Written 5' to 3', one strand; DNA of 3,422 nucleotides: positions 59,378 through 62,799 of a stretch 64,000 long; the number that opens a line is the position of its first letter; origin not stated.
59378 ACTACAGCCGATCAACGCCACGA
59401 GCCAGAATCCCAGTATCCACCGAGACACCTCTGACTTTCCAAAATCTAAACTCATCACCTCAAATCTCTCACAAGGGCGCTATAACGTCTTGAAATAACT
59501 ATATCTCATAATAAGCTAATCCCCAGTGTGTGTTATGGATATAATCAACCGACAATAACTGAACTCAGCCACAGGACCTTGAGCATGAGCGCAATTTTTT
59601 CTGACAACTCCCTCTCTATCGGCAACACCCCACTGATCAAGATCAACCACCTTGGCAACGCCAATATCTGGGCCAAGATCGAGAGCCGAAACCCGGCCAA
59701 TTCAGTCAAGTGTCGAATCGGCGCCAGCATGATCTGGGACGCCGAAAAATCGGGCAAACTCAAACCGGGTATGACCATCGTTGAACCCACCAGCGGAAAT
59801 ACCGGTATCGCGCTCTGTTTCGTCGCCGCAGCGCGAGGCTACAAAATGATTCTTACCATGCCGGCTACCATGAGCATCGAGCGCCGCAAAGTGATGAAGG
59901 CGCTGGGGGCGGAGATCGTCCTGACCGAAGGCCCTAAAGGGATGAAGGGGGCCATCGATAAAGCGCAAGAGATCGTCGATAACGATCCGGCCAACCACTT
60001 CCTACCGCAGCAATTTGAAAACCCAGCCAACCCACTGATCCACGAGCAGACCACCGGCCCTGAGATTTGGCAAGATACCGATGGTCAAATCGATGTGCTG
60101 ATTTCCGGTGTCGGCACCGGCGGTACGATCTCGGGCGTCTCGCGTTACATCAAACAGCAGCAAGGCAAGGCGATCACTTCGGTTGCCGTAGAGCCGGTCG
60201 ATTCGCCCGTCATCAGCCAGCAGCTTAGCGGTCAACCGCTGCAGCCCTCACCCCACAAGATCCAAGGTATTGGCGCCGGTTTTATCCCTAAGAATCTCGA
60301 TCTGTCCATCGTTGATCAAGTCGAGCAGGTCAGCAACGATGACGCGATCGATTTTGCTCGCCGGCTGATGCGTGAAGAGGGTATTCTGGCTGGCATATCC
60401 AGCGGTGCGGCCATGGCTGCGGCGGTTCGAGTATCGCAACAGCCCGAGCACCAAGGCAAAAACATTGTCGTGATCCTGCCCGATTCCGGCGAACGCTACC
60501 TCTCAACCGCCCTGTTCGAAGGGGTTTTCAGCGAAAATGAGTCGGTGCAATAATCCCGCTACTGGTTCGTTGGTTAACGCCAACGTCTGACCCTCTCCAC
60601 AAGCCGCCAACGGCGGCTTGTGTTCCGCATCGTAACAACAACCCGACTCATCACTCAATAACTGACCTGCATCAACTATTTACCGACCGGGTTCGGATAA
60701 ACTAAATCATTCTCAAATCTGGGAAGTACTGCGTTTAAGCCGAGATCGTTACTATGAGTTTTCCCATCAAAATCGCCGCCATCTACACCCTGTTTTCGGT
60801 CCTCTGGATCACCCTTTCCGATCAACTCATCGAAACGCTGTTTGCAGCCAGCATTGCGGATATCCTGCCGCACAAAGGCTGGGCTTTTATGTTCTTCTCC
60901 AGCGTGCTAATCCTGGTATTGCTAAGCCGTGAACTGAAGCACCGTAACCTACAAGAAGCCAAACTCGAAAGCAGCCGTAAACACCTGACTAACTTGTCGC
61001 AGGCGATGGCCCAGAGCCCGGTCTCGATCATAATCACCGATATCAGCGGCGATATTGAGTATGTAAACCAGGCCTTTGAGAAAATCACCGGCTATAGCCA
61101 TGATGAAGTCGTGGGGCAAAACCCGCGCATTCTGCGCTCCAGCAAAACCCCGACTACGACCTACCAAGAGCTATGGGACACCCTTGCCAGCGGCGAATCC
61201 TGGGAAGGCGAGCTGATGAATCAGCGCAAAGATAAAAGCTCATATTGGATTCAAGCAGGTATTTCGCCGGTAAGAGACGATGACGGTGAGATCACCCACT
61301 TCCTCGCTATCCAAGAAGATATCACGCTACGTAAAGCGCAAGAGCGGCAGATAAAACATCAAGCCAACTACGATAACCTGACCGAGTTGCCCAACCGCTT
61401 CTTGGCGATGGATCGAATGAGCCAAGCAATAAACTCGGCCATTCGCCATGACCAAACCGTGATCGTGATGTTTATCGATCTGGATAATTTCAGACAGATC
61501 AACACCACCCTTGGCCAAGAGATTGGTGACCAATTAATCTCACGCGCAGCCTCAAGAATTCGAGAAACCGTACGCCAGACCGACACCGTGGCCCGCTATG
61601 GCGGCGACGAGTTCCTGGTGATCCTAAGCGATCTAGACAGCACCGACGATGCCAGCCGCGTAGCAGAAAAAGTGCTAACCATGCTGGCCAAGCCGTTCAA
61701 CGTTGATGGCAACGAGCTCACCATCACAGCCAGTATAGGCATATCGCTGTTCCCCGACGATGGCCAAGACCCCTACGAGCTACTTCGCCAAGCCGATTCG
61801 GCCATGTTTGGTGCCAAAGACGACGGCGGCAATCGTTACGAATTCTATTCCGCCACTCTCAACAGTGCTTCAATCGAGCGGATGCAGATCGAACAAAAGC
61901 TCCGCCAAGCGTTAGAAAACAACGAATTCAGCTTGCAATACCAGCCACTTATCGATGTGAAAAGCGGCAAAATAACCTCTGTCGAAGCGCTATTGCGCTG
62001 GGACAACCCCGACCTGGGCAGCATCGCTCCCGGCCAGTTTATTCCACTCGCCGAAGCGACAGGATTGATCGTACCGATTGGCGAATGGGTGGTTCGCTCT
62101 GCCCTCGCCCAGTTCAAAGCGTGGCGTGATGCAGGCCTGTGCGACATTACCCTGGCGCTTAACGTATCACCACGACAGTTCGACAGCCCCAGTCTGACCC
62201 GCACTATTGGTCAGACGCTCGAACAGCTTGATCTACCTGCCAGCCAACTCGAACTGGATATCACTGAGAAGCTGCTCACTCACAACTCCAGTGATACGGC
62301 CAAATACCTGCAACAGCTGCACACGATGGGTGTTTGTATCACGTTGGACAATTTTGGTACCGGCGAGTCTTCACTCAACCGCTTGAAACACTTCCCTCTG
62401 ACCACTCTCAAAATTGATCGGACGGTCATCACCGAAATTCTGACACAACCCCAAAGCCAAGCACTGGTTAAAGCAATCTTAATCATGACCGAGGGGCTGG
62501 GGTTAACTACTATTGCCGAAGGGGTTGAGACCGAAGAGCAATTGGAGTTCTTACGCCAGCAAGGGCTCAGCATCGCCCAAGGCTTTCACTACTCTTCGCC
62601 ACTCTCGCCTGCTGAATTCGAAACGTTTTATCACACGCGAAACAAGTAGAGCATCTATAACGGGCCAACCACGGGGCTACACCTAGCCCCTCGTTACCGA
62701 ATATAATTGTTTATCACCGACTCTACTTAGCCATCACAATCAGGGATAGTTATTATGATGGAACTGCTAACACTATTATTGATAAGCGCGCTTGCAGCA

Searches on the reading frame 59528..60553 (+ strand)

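Call 62: search_protein_families(library=pfam, max_evalue=0.00001, proteins=[window:59528-60553:+])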
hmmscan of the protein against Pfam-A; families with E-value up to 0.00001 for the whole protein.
window:59528-60553:+ (341 aa): 1 family
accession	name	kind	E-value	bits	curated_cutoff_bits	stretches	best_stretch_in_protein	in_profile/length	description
PF00291.31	PALP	-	3.9e-74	250.1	35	1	29-319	3-295/295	Pyridoxal-phosphate dependent enzyme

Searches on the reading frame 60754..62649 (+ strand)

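Call 62: search_protein_families(library=pfam, max_evalue=0.00001, proteins=[window:60754-62649:+])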
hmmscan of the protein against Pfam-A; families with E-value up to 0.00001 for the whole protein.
window:60754-62649:+ (631 aa): 7 families
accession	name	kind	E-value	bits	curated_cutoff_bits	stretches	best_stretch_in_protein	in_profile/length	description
PF00563.25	EAL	-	2.8e-69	233.5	31.3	1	381-616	2-236/236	EAL domain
PF00990.26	GGDEF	-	4.4e-48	163.5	23.8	1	204-361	1-161/161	Diguanylate cyclase, GGDEF domain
PF00989.32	PAS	-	4.1e-22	78.8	22.6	1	81-190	3-113/113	PAS fold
PF13426.13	PAS_9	-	8.5e-22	77.8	27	1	89-191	1-102/103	PAS domain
PF08447.18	PAS_3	-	3.4e-14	53.3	25.6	1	102-185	2-87/89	PAS fold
PF08448.16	PAS_4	-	7.9e-12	45.8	23.1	1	87-194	3-109/110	PAS fold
PF13188.13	PAS_8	-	3.3e-07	30.4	21.8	1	81-128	3-48/65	PAS domain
